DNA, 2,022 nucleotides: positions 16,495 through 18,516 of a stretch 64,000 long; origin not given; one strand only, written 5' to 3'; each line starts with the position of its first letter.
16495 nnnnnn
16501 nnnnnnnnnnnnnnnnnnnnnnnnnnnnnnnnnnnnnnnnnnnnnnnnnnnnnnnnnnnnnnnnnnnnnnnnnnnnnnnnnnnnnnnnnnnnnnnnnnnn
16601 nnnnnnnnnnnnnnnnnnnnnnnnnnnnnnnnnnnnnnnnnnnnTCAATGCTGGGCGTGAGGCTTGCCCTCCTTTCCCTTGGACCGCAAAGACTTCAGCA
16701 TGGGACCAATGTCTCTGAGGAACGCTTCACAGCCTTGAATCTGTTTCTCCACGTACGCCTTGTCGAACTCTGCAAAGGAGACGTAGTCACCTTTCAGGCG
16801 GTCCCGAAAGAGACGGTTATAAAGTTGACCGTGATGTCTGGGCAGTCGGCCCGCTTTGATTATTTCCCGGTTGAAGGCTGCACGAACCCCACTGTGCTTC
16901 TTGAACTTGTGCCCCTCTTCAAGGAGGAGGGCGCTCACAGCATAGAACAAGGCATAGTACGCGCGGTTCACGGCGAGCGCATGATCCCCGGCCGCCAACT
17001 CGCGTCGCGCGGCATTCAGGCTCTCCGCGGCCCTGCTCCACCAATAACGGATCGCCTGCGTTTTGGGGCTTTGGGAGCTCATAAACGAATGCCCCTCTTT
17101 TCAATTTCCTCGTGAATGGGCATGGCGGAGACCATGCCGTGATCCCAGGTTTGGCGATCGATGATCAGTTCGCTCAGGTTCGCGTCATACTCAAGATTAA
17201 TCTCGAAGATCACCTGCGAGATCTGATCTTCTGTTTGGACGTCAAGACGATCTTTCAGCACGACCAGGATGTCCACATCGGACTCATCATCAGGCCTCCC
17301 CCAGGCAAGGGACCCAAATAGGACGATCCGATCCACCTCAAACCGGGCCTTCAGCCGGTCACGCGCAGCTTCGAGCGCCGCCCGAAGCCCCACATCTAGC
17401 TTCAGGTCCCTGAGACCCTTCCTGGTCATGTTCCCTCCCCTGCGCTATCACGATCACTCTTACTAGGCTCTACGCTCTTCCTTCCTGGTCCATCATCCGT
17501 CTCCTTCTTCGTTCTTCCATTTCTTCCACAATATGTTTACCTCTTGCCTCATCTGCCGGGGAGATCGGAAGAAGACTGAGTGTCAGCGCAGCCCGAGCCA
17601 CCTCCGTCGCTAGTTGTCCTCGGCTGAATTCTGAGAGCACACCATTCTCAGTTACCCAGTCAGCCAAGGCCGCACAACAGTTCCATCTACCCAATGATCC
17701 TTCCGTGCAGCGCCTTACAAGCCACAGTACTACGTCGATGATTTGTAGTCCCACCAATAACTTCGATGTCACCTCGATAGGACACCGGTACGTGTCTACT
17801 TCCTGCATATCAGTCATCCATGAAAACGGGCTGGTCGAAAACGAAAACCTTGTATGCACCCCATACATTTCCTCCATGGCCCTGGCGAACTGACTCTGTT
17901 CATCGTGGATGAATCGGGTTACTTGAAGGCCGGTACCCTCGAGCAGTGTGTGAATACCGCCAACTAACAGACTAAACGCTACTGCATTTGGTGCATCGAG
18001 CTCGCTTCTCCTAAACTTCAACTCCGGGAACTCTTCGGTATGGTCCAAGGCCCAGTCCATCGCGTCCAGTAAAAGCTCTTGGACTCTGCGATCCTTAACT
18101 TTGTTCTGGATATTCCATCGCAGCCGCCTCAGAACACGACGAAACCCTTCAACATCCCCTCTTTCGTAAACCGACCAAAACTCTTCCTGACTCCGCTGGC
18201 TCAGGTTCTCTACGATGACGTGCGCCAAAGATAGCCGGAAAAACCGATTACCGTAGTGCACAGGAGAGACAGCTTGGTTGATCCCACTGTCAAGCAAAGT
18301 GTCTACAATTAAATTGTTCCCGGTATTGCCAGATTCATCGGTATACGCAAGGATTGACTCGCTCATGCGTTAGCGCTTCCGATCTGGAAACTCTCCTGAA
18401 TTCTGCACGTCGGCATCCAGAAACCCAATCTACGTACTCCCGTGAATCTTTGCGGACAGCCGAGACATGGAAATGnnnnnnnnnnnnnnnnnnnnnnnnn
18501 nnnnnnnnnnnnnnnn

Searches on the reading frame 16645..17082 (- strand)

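Call 5: search_protein_families(library=pfam, proteins=[window:16645-17082:-], max_evalue=0.01)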
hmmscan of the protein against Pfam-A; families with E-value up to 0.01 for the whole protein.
window:16645-17082:- (145 aa): 2 families
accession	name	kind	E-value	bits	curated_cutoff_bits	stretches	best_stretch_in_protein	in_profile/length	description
PF05168.19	HEPN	-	2.9e-19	69.8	22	1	12-123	2-112/117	HEPN domain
PF05942.16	PaREP1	-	0.0095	16.3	24.4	0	18-66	6-55/115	Archaeal PaREP1/PaREP8 family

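Call 40: search_protein_families(library=ncbifam, proteins=[window:16645-17082:-], max_evalue=0.01)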
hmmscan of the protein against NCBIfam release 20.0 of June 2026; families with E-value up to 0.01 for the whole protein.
window:16645-17082:- (145 aa): 0 families

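Call 41: search_protein_families(library=padloc, proteins=[window:16645-17082:-], max_evalue=0.01)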
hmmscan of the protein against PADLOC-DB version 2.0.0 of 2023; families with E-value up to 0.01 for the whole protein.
window:16645-17082:- (145 aa): 0 families

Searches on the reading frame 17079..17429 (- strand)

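Call 5: search_protein_families(library=pfam, proteins=[window:17079-17429:-], max_evalue=0.01)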
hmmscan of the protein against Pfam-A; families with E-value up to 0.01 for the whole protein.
window:17079-17429:- (116 aa): 2 families
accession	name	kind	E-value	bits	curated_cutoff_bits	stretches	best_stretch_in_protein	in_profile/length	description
PF01909.29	NTP_transf_2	-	1.3e-09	38.7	21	1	20-78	2-60/93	Nucleotidyltransferase domain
PF18765.7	Polbeta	-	5e-09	36.6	26.9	1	25-89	6-70/93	Polymerase beta, Nucleotidyltransferase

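Call 40: search_protein_families(library=ncbifam, proteins=[window:17079-17429:-], max_evalue=0.01)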
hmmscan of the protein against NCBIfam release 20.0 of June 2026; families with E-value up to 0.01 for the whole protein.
window:17079-17429:- (116 aa): 4 families
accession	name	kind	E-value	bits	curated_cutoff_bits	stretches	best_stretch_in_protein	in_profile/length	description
NF047752.1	MntA_antitoxin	equivalog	1.4e-06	28.1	60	1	27-72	2-47/106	type VII toxin-antitoxin system MntA family adenylyltransferase antitoxin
NF051895.1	anti_phage_HalB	equivalog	0.00079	19.1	190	1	35-63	2-30/211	anti-phage Hailong system nucleotidyltransferase HalB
NF033220.1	ANT_3pp_II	equivalog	0.00098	18.5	400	1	34-78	24-68/258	ANT(3'')-II family aminoglycoside nucleotidyltransferase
NF012212.1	ANT_9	subfamily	0.0031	16.8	340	1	34-78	23-67/249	aminoglycoside nucleotidyltransferase ANT(9)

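Call 41: search_protein_families(library=padloc, proteins=[window:17079-17429:-], max_evalue=0.01)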
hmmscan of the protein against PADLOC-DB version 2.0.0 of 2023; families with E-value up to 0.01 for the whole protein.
window:17079-17429:- (116 aa): 11 families
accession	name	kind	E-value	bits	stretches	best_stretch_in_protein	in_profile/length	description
PDLC04903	PDC-S09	-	1.1e-16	59.1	1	19-115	11-107/108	-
PDLC04907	PDC-S09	-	2.9e-14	51.2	1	10-116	5-114/114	-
PDLC04906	PDC-S09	-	1.2e-10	39.7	1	17-62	9-54/98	-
PDLC04902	PDC-S09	-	5.8e-08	30.9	1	23-63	12-52/97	-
PDLC04905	PDC-S09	-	1.2e-07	29.9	1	21-63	10-53/101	-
PDLC04904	PDC-S09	-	2.4e-07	28.9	1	21-61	14-54/104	-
PDLC04368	PDC-M05A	-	7.6e-05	20.6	1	14-59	91-134/201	-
PDLC04369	PDC-M05A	-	0.00014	19.5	1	17-68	90-139/201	-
PDLC00809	Cyclase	-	0.0015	16.2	1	20-75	30-86/295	oligonucleotide-cyclase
PDLC00823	Cyclase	-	0.0066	14.1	1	21-83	32-93/285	oligonucleotide-cyclase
PDLC00769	Cyclase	-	0.0096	13.4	0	21-67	30-82/261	oligonucleotide-cyclase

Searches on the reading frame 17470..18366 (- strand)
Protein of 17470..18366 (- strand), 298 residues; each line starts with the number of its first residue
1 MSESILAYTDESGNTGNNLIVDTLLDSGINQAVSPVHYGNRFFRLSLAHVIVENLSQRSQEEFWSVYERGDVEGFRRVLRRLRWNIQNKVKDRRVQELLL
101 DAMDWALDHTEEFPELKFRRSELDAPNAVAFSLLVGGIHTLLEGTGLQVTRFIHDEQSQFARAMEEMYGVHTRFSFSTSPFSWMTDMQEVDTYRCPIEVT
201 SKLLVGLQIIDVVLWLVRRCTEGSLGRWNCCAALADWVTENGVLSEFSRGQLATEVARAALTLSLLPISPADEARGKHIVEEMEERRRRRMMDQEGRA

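Call 40: search_protein_families(library=ncbifam, proteins=[window:17470-18366:-], max_evalue=0.01)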
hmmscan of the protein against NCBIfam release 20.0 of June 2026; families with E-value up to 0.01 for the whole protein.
window:17470-18366:- (298 aa): 0 families

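Call 41: search_protein_families(library=padloc, proteins=[window:17470-18366:-], max_evalue=0.01)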
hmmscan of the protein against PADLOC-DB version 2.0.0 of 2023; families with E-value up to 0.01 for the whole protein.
window:17470-18366:- (298 aa): 0 families

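Call 54: search_protein_families(library=pfam, proteins=[window:17470-18366:-], max_evalue=10)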
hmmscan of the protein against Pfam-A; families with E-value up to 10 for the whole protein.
window:17470-18366:- (298 aa): 2 families
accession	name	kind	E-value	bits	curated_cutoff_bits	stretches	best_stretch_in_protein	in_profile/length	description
PF12686.12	DUF3800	-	0.00031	21.9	21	1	6-219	1-148/149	Protein of unknown function (DUF3800)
PF20637.2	ATG5_HBR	-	0.016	15.4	21.3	1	52-82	26-56/59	Autophagy protein ATG5, alpha-helical bundle region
